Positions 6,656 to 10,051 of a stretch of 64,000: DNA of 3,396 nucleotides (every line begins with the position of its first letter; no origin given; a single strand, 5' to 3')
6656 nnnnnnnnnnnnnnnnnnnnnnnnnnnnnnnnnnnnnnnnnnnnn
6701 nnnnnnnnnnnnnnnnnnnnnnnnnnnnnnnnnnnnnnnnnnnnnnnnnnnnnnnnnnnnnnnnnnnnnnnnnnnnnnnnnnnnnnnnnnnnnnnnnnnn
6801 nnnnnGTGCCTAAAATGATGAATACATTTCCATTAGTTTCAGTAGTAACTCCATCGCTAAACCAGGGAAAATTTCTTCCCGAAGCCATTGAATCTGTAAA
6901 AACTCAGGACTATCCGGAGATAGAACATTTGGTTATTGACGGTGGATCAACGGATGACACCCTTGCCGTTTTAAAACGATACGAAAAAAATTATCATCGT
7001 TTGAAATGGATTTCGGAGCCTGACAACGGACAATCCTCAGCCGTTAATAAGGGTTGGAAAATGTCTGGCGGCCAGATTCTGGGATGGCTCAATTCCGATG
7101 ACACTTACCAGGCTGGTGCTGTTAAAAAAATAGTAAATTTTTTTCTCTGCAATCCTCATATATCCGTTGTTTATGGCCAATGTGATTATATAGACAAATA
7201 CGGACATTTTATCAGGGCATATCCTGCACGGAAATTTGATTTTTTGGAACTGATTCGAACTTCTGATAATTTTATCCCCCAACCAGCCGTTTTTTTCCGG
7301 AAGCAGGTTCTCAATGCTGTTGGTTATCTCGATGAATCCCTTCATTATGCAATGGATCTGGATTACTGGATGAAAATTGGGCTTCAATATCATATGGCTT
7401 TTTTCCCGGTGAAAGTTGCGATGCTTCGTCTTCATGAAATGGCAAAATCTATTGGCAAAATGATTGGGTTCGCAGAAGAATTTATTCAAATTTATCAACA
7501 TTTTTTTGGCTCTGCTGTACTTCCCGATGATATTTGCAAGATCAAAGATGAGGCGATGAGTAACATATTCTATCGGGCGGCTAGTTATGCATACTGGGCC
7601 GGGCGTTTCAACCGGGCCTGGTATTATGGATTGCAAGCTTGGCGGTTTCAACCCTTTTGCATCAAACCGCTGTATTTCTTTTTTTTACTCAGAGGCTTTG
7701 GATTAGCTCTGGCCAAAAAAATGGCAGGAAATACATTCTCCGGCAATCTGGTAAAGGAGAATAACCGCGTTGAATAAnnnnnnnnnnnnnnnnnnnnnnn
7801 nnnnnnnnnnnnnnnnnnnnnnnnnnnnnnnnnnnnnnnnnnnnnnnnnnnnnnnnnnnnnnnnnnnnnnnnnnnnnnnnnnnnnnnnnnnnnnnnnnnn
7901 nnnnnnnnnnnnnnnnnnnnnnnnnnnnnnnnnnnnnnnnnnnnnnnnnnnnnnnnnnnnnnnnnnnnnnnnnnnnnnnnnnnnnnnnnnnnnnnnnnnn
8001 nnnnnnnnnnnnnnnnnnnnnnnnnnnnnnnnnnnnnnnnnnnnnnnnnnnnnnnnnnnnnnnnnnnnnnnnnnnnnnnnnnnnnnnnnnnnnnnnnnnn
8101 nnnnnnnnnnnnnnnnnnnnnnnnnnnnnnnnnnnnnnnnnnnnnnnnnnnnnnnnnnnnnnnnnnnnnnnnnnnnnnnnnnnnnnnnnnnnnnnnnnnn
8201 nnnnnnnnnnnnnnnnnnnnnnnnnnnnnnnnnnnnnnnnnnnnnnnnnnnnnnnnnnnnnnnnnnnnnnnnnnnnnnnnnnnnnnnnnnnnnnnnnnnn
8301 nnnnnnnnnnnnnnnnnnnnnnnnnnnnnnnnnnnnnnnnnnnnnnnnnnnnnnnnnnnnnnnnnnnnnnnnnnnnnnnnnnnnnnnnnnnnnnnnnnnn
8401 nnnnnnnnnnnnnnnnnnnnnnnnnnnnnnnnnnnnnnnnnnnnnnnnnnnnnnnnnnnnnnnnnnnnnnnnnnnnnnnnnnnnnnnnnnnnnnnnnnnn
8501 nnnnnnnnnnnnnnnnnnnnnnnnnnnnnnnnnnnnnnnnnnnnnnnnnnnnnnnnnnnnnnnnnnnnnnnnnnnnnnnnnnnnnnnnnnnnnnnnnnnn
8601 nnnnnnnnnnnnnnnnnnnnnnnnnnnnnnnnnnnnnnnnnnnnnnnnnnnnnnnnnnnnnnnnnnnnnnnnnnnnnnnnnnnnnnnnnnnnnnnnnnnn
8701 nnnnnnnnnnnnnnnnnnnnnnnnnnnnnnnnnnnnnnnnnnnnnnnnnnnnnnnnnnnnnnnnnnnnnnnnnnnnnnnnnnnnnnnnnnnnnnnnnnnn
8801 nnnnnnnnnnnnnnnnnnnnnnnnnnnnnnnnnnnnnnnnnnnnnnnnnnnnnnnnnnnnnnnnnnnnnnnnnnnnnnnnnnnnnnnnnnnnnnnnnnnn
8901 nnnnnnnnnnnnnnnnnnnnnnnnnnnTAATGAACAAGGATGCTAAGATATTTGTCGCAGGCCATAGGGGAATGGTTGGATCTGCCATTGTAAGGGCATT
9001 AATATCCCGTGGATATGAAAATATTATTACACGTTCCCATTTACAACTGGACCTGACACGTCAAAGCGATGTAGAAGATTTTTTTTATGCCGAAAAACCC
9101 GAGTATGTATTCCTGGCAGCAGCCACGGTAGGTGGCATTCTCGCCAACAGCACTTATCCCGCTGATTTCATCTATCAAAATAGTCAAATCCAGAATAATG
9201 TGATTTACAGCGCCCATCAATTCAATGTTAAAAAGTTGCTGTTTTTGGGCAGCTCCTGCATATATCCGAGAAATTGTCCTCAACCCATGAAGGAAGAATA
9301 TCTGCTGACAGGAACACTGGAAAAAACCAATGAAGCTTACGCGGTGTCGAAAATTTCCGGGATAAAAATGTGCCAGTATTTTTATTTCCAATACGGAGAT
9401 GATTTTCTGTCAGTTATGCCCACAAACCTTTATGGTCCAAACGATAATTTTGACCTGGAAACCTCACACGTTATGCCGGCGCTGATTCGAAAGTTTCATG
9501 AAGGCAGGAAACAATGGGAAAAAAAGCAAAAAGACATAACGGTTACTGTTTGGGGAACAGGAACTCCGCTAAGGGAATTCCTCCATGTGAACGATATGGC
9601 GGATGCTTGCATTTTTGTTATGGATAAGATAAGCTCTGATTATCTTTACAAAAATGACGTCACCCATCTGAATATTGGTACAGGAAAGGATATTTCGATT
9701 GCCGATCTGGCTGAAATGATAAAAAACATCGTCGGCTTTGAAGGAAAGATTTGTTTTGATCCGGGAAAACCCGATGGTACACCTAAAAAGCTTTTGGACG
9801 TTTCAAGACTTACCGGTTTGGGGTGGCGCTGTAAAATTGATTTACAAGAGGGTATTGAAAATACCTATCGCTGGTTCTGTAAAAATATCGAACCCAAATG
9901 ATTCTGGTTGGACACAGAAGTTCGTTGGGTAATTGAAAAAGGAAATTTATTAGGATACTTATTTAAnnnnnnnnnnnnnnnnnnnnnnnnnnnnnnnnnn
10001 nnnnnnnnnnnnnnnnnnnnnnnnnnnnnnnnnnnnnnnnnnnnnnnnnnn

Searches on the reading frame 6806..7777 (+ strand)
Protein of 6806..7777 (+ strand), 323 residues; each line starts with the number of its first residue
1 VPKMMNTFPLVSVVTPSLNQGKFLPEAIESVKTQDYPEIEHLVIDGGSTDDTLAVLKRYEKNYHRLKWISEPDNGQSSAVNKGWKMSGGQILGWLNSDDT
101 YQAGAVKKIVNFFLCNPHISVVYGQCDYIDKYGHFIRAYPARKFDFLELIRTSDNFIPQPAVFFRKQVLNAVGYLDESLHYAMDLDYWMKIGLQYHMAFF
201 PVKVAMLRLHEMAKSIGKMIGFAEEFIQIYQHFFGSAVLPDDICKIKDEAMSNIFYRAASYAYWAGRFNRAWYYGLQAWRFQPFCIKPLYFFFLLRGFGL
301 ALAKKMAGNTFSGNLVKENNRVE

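Call 20: search_protein_families(library=pfam, proteins=[window:6806-7777:+], max_evalue=0.0001)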
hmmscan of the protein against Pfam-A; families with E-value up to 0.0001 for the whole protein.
window:6806-7777:+ (323 aa): 3 families
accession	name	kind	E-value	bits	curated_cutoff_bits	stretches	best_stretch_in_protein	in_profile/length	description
PF00535.33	Glycos_transf_2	-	5e-28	98.6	23.3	1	12-158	1-153/168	Glycosyl transferase family 2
PF10111.15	Glyco_tranf_2_2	-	2.4e-11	44.1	27.3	1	23-213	14-223/276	Glycosyltransferase like family 2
PF13641.12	Glyco_tranf_2_3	-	3.5e-06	27.6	27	1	11-199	3-203/230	Glycosyltransferase like family 2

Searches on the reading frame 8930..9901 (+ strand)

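Call 20: search_protein_families(library=pfam, proteins=[window:8930-9901:+], max_evalue=0.0001)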
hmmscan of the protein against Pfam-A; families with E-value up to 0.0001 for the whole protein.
window:8930-9901:+ (323 aa): 3 families
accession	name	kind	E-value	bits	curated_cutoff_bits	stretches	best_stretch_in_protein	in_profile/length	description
PF01370.27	Epimerase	-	8.9e-62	209.1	20.9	1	7-237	1-231/240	NAD dependent epimerase/dehydratase family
PF16363.11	GDP_Man_Dehyd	-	2.8e-12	47.2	27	1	39-311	58-331/332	GDP-mannose 4,6 dehydratase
PF04321.23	RmlD_sub_bind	-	7.2e-07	29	27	1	6-65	2-60/287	RmlD substrate binding domain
